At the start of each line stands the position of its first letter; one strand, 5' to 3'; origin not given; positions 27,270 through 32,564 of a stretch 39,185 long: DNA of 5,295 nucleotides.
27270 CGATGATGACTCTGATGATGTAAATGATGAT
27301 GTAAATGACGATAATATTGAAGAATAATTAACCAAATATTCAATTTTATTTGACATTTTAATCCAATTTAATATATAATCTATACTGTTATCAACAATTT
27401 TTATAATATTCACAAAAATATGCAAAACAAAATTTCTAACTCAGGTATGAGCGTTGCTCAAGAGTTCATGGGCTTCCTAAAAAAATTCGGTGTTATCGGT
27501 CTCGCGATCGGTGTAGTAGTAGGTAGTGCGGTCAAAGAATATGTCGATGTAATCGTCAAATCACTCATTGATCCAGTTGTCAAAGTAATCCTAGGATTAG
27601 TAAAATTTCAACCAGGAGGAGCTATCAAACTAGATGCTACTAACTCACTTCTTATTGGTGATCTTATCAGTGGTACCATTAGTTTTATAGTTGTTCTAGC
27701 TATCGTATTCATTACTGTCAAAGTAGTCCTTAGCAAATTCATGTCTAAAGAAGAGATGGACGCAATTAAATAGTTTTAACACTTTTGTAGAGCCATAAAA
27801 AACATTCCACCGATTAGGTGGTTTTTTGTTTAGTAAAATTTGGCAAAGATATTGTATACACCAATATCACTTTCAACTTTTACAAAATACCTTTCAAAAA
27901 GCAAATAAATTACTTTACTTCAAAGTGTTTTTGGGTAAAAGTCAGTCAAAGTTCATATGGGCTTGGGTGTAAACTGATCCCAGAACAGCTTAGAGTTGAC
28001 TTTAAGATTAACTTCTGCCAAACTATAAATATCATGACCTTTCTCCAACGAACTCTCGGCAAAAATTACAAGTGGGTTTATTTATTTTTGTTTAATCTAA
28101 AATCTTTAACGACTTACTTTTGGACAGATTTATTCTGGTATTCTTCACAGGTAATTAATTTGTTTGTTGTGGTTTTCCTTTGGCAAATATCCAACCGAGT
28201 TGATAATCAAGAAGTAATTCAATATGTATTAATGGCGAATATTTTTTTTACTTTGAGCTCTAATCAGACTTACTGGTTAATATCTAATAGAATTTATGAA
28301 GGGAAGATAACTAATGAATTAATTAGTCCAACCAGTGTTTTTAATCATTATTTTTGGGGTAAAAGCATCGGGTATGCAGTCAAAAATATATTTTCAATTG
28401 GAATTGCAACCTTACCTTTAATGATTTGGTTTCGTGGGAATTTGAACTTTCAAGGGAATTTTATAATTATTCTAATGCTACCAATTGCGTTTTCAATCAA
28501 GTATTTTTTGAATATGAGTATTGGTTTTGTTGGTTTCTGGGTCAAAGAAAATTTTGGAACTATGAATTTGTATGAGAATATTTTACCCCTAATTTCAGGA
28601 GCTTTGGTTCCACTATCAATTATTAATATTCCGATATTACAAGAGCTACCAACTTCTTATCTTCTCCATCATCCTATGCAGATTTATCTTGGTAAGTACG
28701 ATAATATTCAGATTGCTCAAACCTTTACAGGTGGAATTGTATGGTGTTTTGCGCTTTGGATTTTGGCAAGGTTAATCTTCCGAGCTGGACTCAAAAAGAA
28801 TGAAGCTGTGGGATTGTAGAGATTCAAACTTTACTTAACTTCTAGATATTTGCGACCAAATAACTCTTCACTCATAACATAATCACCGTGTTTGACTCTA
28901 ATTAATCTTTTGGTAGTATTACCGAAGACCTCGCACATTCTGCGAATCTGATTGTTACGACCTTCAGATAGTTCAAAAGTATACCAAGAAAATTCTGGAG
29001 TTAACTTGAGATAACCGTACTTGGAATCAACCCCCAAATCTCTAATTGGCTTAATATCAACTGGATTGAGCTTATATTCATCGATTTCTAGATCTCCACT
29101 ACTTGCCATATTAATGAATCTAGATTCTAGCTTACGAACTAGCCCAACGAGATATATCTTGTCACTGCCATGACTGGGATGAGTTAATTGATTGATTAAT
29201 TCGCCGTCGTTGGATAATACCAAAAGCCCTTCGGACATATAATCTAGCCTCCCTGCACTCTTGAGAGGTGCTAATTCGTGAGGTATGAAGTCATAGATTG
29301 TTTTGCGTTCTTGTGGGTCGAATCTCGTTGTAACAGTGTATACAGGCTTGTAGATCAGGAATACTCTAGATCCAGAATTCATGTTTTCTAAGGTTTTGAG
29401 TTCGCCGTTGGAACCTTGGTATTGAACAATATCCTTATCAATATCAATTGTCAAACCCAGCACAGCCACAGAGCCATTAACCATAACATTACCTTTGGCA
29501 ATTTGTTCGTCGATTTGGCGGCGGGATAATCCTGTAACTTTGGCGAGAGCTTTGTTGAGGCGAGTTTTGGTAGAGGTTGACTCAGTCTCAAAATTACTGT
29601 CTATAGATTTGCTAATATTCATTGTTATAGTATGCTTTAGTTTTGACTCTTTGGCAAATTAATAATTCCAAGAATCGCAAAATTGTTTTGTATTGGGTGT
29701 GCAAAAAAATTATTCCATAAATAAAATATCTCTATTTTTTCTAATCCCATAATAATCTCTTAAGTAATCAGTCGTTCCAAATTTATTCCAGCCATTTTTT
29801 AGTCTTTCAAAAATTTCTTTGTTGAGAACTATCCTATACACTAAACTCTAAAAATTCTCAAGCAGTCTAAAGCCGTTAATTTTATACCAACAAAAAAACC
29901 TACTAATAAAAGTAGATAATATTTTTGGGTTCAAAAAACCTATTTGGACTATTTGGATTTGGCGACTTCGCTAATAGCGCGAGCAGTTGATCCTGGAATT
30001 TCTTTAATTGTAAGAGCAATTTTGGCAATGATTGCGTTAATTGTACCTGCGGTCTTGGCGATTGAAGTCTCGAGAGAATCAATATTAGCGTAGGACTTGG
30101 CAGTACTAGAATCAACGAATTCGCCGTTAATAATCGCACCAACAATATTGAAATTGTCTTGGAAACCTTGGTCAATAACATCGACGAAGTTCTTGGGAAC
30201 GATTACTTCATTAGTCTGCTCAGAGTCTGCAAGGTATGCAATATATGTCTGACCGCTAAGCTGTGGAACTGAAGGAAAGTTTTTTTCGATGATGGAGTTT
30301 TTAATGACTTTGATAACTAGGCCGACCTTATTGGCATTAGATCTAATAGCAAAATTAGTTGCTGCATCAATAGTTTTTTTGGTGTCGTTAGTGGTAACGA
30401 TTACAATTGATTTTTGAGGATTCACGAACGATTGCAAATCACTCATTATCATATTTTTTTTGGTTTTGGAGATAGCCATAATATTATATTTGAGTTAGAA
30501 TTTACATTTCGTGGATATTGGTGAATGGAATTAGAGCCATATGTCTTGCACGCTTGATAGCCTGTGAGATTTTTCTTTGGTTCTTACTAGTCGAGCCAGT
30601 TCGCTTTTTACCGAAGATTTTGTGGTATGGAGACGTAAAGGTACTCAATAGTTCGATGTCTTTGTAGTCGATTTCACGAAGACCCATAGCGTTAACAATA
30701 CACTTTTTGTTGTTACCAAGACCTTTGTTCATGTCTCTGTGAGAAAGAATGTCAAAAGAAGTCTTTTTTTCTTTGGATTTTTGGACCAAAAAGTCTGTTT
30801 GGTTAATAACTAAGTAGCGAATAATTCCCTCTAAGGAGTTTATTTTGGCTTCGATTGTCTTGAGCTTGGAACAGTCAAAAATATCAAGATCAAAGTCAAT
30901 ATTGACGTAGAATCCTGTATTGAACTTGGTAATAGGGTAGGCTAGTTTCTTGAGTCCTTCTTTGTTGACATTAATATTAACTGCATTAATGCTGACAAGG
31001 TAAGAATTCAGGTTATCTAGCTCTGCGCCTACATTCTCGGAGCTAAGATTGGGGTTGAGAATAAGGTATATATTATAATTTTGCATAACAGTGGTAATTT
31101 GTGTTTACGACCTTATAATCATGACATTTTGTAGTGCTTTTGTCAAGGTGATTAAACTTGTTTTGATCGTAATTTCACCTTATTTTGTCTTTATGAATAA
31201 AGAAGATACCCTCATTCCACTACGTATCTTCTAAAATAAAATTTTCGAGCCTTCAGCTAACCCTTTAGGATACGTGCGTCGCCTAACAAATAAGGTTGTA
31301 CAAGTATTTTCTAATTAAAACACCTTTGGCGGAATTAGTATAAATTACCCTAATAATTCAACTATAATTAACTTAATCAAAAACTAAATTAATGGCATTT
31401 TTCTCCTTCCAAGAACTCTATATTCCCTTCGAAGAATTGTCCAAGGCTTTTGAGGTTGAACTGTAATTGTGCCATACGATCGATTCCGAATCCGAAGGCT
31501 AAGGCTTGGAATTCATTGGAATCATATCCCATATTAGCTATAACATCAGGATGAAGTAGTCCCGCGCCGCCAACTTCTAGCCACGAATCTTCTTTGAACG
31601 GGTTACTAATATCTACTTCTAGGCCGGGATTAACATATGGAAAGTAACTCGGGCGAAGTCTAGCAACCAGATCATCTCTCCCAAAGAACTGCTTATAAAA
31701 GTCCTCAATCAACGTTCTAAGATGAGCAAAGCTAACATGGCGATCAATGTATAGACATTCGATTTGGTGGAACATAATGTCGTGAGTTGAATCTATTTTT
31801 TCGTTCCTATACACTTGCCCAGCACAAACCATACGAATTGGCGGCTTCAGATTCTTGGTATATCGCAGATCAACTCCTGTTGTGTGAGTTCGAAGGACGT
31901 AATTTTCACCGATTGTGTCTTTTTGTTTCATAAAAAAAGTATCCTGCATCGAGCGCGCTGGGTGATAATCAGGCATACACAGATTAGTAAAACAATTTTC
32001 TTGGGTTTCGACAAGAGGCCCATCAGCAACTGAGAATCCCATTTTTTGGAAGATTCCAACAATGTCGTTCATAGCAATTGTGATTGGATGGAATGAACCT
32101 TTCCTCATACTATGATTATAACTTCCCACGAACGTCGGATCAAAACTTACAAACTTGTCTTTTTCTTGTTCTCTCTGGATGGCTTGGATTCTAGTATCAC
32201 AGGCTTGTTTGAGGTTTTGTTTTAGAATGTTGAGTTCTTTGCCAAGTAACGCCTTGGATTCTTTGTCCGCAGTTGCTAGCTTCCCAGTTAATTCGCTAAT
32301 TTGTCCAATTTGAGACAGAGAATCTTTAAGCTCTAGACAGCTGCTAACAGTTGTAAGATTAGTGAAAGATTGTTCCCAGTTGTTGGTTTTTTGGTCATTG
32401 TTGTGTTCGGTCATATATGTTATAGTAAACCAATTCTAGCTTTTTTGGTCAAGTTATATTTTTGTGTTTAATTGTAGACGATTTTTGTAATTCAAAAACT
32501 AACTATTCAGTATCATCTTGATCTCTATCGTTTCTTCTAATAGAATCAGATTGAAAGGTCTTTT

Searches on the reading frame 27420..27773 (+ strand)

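Call 39: search_protein_families(library=pfam, proteins=[window:27420-27773:+], max_evalue=0.001)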
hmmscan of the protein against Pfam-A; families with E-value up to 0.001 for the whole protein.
window:27420-27773:+ (117 aa): 1 family
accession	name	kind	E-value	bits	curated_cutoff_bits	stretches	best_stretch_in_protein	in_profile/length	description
PF01741.23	MscL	-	3.4e-14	53.7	27.4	1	13-108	2-97/123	Large-conductance mechanosensitive channel, MscL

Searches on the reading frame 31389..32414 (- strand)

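Call 39: search_protein_families(library=pfam, proteins=[window:31389-32414:-], max_evalue=0.001)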
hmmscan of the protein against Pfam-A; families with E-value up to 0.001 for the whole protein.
window:31389-32414:- (341 aa): 2 families
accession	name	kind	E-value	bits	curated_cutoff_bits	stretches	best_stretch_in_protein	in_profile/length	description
PF01409.25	tRNA-synt_2d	-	1.1e-79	267.9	19.8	1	101-336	9-244/246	tRNA synthetases class II core domain (F)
PF02912.23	Phe_tRNA-synt_N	-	3.4e-06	27.4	22.3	1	34-87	15-68/69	Aminoacyl tRNA synthetase class II, N-terminal domain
